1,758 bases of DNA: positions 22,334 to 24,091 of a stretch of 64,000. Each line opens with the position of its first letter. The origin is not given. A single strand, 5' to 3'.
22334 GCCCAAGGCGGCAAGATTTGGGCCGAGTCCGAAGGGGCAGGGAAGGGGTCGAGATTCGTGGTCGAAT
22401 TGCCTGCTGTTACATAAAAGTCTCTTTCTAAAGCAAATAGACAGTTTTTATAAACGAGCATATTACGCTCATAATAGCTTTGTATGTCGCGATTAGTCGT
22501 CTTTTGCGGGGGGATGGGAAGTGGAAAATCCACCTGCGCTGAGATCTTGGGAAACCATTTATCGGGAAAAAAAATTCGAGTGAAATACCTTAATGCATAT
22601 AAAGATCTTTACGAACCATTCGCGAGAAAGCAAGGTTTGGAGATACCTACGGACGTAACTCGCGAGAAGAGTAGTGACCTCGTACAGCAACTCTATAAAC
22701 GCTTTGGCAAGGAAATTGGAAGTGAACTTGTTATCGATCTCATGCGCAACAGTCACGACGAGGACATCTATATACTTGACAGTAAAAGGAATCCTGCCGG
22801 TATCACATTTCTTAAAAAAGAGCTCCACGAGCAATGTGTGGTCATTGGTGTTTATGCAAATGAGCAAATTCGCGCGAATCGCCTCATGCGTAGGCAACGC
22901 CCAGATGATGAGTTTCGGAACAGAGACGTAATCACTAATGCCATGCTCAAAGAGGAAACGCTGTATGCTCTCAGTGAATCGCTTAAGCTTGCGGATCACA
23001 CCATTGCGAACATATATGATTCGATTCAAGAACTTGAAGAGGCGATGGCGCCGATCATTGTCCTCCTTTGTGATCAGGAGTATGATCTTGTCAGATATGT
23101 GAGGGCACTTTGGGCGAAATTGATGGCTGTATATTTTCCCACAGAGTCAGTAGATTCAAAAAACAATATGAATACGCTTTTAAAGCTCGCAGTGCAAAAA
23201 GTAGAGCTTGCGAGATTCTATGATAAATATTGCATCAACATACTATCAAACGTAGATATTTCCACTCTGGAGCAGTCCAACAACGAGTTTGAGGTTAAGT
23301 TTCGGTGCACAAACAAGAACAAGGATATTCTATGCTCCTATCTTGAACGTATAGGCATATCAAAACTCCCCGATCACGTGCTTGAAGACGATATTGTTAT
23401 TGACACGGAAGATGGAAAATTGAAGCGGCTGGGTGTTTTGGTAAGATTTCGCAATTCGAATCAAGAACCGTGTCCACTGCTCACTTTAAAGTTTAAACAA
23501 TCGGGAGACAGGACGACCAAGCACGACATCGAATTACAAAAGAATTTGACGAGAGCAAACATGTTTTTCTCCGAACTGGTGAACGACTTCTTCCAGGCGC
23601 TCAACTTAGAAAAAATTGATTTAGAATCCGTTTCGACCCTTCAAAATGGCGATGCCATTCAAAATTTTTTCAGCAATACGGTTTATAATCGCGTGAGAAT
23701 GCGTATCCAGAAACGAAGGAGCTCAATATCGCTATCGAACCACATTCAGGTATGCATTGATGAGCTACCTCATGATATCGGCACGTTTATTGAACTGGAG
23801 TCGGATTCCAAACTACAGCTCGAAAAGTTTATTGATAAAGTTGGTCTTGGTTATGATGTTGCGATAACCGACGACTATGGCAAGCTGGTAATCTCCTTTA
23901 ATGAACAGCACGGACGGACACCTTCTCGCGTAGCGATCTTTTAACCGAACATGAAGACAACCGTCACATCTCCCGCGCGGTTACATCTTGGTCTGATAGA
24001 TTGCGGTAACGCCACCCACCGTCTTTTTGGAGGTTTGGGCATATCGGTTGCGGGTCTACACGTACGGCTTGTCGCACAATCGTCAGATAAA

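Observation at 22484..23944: P-loop kinase fused to a CYTH domain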

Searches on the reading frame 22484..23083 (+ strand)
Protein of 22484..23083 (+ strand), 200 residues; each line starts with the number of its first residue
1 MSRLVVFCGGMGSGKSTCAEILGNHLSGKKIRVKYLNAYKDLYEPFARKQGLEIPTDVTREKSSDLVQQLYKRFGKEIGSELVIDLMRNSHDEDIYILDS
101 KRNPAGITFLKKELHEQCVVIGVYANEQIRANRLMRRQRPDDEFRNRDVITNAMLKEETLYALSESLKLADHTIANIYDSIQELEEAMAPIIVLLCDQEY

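Call 77: find_related_loci(query=A8, collection=genome_contigs, flank=8000)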
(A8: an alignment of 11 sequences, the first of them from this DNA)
Query A8 (200 aa) in genome_contigs; peptide patterns used: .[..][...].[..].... (x = any residue, [..] = any of these).
17 stretches matched a pattern; 4 encode a relative of the query (tblastn E <= 1e-3); 4 distinct loci.
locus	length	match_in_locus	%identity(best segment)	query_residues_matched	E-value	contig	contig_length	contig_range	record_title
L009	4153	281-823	39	4-185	3e-35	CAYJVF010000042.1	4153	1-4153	MAG TPA_asm: uncultured Candidatus Saccharibacteria bacterium isolate ERP125453_co1_32 genome assembly, contig: NODE_299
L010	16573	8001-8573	31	3-192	1e-29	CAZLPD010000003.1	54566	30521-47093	MAG TPA_asm: uncultured Gammaproteobacteria bacterium isolate SRP278252_co1_442 genome assembly, contig: NODE_779_length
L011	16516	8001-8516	35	3-176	6e-29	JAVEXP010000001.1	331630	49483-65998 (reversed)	MAG: Patescibacteria group bacterium isolate BF4_175 NODE_29_length_331630_cov_8.884239_Biofilm4, whole genome shotgun s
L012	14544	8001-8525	38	3-176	9e-29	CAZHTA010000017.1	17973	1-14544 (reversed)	MAG TPA_asm: uncultured Gammaproteobacteria bacterium isolate SRP272421_co2_50 genome assembly, contig: NODE_9403_length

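Call 80: search_protein_families(library=pfam, proteins=[L010:10607-11098:+, L010:7178-7900:+, L010:12763-14256:+, L011:7430-7996:+, L011:10781-12049:-, L011:12051-13841:-, L012:10678-11691:+, L012:11723-12307:+, L012:12485-14542:+, L011:6052-6801:-], max_evalue=0.001)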
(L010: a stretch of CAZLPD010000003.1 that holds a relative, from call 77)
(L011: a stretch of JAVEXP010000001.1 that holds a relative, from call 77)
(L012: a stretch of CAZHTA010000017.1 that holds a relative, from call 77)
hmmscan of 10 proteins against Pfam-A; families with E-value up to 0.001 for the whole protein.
L010:10607-11098:+ (163 aa): 1 family
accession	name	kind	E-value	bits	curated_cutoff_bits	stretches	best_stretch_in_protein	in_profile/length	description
PF02075.23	RuvC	-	1.4e-50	171.5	22.2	1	3-150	1-147/148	Crossover junction endodeoxyribonuclease RuvC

L010:7178-7900:+ (240 aa): 2 families
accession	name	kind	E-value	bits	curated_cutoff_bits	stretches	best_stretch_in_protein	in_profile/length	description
PF01709.26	Transcrip_reg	-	3e-46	157.5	27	1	83-239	2-160/160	TACO1/YebC second and third domain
PF20772.2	TACO1_YebC_N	-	2.7e-28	98.7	36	1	5-75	1-72/73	TACO1/YebC protein N-terminal domain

L010:12763-14256:+ (497 aa): 0 families

L011:7430-7996:+ (188 aa): 1 family
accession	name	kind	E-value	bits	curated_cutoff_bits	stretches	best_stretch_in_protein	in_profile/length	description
PF00155.27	Aminotran_1_2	-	4.7e-31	108.7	19.7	1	2-179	171-360/361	Aminotransferase class I and II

L011:10781-12049:- (422 aa): 5 families
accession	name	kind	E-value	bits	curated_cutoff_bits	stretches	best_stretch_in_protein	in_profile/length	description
PF04542.20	Sigma70_r2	-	9.7e-25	86.6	24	1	190-260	1-71/71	Sigma-70 region 2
PF04539.22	Sigma70_r3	-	2.9e-20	72.6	25.3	1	269-345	1-76/78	Sigma-70 region 3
PF00140.25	Sigma70_r1_2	-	6.1e-17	61.7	22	1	152-185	1-34/34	Sigma-70 factor, region 1.2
PF04545.22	Sigma70_r4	-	1.8e-16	59.8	24.1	1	361-410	3-48/50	Sigma-70, region 4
PF03979.19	Sigma70_r1_1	-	2.2e-05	24.8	22.5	1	63-118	3-58/81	Sigma-70 factor, region 1.1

L011:12051-13841:- (596 aa): 7 families
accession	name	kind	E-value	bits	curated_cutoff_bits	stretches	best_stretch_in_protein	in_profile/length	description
PF08275.17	DNAG_N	-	2e-39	135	26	1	118-246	2-128/128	DNA primase catalytic core, N-terminal domain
PF01807.25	Zn_ribbon_DnaG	-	9.4e-34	115.6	24.9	1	3-95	4-95/98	CHC2 zinc finger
PF13155.12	Toprim_2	-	2.1e-24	86.1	22.1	1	256-340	1-87/88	Toprim-like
PF13662.12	Toprim_4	-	1.5e-16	60.8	25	1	254-329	2-84/85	Toprim domain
PF01751.28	Toprim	-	4.9e-12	46.3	23.1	1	256-328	3-93/96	Toprim domain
PF10410.14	DnaB_bind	-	4.9e-09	36.7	20.6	1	359-413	1-55/56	DnaB-helicase binding domain of primase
PF13362.12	Toprim_3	-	3.9e-08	34.1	27.2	1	255-344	2-92/95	Toprim domain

L012:10678-11691:+ (337 aa): 1 family
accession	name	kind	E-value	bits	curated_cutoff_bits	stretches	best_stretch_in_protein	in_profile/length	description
PF08903.17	DUF1846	-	2.3e-88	296.7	27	1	6-335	1-330/333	Domain of unknown function DUF1846, N-terminal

L012:11723-12307:+ (194 aa): 3 families
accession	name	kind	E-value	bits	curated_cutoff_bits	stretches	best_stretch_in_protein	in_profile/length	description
PF02223.23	Thymidylate_kin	-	9.8e-23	81.2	27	1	8-156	1-150/185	Thymidylate kinase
PF13238.12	AAA_18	-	9.5e-05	23.3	29.4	0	6-47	1-25/128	AAA domain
PF08433.16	KTI12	-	0.00054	20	22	0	5-97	3-81/271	Chromatin associated protein KTI12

L012:12485-14542:+ (686 aa): 0 families

L011:6052-6801:- (249 aa): 0 families

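Call 111: find_related_loci(query=A8, collection=metagenome_contigs, flank=5000)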
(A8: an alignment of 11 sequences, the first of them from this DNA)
Query A8 (200 aa) in metagenome_contigs; peptide patterns used: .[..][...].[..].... (x = any residue, [..] = any of these).
47 stretches matched a pattern; 4 encode a relative of the query (tblastn E <= 1e-3); 4 distinct loci.
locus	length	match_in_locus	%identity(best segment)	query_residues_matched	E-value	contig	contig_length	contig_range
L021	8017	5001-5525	37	3-176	1e-29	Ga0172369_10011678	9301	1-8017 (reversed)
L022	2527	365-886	37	3-176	5e-29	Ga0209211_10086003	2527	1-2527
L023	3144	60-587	32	3-176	2e-24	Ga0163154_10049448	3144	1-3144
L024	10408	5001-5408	32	3-139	8e-24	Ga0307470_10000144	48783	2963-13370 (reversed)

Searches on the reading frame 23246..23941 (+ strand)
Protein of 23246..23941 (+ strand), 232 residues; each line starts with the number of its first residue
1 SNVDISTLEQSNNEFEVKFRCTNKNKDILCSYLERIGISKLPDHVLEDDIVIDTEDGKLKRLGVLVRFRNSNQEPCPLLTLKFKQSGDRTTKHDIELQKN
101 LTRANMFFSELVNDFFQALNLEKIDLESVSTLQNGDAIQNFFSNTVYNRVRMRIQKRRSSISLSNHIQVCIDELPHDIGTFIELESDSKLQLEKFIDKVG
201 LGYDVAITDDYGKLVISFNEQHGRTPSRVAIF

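Call 56: search_solved_structures(query=A6, max_evalue=0.01, show_alignments=2)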
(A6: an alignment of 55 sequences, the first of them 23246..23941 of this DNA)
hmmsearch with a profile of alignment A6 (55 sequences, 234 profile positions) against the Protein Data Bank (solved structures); distinct sequences matched with E-value up to 0.01: 7.
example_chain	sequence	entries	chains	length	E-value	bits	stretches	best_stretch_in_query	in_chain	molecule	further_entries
2aca_A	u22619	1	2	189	5.5e-12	48.7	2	124-215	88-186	putative adenylate cyclase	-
3n0y_A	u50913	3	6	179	2.9e-09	39.9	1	124-207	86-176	Adenylate cyclase 2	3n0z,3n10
2fjt_A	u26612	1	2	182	1.1e-08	37.9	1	124-207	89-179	Adenylyl cyclase class IV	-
2een_A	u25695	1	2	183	2e-07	33.8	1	127-214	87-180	Hypothetical protein PH1819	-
1yem_A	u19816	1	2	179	4.3e-06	29.5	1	124-212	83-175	Conserved hypothetical protein Pfu-838710-001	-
2dc4_A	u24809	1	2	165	0.00014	24.5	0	132-208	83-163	165aa long hypothetical protein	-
5a60_A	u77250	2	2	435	0.0031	20.1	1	5-100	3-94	INORGANIC TRIPHOSPHATASE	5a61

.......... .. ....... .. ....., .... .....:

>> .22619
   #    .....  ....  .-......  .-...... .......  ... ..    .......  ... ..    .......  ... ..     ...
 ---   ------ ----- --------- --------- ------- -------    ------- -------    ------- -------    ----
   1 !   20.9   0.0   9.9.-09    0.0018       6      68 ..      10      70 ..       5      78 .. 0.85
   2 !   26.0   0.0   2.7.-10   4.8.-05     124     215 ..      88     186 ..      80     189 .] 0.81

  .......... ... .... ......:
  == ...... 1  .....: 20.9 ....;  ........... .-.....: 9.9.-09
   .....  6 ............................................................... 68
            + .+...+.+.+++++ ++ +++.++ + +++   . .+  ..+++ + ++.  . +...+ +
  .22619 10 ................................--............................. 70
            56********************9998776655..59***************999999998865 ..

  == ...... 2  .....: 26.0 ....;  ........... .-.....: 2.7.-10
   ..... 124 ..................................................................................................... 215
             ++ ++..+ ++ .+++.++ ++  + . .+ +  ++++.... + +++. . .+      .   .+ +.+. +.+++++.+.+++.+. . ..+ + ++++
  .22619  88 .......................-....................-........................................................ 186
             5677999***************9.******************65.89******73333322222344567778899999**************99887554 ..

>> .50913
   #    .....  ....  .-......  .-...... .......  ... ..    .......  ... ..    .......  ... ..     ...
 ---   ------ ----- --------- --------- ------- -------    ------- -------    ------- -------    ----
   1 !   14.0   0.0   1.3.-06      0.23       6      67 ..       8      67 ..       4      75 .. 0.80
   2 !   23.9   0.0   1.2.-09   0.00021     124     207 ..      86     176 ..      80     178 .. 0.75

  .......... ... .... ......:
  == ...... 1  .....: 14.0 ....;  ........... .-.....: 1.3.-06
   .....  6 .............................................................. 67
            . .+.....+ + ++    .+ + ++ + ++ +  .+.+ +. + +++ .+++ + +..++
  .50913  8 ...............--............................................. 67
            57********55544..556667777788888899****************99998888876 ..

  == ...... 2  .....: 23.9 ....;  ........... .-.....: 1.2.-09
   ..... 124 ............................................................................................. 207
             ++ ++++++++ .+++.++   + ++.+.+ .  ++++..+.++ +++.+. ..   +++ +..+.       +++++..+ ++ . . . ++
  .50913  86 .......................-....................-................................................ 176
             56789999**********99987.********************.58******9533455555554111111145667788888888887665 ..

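Call 59: predict_structure(alignment_id=A6)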
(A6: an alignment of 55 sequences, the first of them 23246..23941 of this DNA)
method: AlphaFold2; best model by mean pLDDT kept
length: 232 residues; sequences in the alignment: 55
mean_pLDDT: 95.4   pTM: 0.90
mean pLDDT of the five models: 95.4, 94.9, 95.0, 94.8, 94.8
residues with pLDDT >= 90: 218; 70-90: 5; 50-70: 9; < 50: 0
segments of 3 or more residues with pLDDT < 50: none
pLDDT, mean of each block of 10 residues (from residue 1): 62 95 97 97 98 98 98 97 93 97 95 97 98 97 98 98 94 98 97 97 97 98 98 97
secondary structure, 60 per line:
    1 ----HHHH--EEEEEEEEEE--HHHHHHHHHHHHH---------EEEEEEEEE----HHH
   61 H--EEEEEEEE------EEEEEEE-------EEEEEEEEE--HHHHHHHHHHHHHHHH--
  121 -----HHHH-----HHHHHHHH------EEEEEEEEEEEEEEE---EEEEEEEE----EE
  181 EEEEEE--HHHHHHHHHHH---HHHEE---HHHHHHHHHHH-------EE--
elements in order: H5-8 E11-20 H23-35 E45-53 H58-61 E64-71 E78-84 E92-100 H103-118 H126-129 H135-142 E149-163 E167-174 E179-186 H189-199 H211-221

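Call 61: fold_search(model_id=the predicted structure, library=pdb)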
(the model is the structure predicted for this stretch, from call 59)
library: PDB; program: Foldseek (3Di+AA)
matches with E <= 10: 1303; with E <= 0.001: 68
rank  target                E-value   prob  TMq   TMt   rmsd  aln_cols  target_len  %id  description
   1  8h92_B                1.4e-09  1.00  0.51  0.57   7.7       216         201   15  Ziziphus jujuba adenylyl cyclase (released 2024-01-03)
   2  6yp4                  1.4e-09  1.00  0.51  0.55   7.6       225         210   16  Putative adenylyl cyclase HpAC1 from Hippeastrum reveals a dominant triphophatase activity (released 2020-11-04)
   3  7nsd                  1.7e-09  1.00  0.56  0.71   5.1       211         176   16  Triphosphate tunnel metalloenzyme from Sulfolobus acidocaldarius in complex with ATP and calcium (released 2021-06-02)
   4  7ns9                  2.5e-09  1.00  0.57  0.72   5.1       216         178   16  Triphosphate tunnel metalloenzyme from Sulfolobus acidocaldarius in complex with triphosphate and calcium (released 2021-06-02)
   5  2gfg_B                3.3e-09  1.00  0.46  0.55   8.0       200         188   17  Crystal structure of a putative adenylate cyclase (bh2851) from bacillus halodurans at 2.12 A resolution (released 2006-05-02)
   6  2gfg_C                3.7e-09  1.00  0.47  0.57   7.8       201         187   17  Crystal structure of a putative adenylate cyclase (bh2851) from bacillus halodurans at 2.12 A resolution (released 2006-05-02)
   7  3v85                  5.0e-09  1.00  0.50  0.55   8.0       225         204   15  1.9 Angstrom resolution crystal structure of the protein Q9SIY3 from Arabidopsis thaliana (released 2012-11-07)
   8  2een_A                6.2e-09  1.00  0.54  0.68   5.1       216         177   14  Structure of PH1819 protein from Pyrococcus Horikoshii OT3 (released 2007-08-21)
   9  5a68                  6.2e-09  1.00  0.49  0.55   7.8       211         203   14  Crystal structure of the AtTTM3 product complex with two orthophosphates and manganese ions (form B) (released 2015-08-05)
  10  7nsf                  7.3e-09  1.00  0.56  0.71   5.2       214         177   16  Triphosphate tunnel metalloenzyme from Sulfolobus acidocaldarius in complex with triphosphate and magnesium (released 2021-06-02)
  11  2gfg_A                7.8e-09  1.00  0.46  0.54   8.0       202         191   17  Crystal structure of a putative adenylate cyclase (bh2851) from bacillus halodurans at 2.12 A resolution (released 2006-05-02)
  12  5a5y_A                7.8e-09  1.00  0.48  0.52   8.3       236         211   14  Crystal structure of AtTTM3 in complex with tripolyphosphate and magnesium ion (form A) (released 2015-08-05)
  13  7nsa                  9.2e-09  1.00  0.54  0.69   5.4       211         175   16  Triphosphate tunnel metalloenzyme from Sulfolobus acidocaldarius in complex with pyrophosphate and calcium (released 2021-06-02)
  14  1yem_A                1.1e-08  1.00  0.49  0.68   5.5       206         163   14  Conserved hypothetical protein Pfu-838710-001 from Pyrococcus furiosus (released 2005-01-11)
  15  2fjt_A                1.8e-08  1.00  0.52  0.65   4.8       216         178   18  Adenylyl cyclase class iv from Yersinia pestis (released 2006-11-14)
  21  2fjt_B                6.2e-08  1.00  0.51  0.66   5.0       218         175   16  Adenylyl cyclase class iv from Yersinia pestis (released 2006-11-14)
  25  2aca_A                1.1e-07  1.00  0.55  0.71   4.1       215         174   16  X-ray structure of a putative adenylate cyclase Q87NV8 from Vibrio parahaemolyticus at the 2.25 A resolution. Northeas (released 2005-08-02)
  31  2een_B                8.1e-07  1.00  0.46  0.61   5.8       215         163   13  Structure of PH1819 protein from Pyrococcus Horikoshii OT3 (released 2007-08-21)
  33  7z67                  1.1e-06  1.00  0.51  0.32   5.3       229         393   10  Crystal structure of the tandem kinase & triphosphate tunnel metalloenzyme domain module of the TTM1 protein from Arabid (released 2022-03-23)
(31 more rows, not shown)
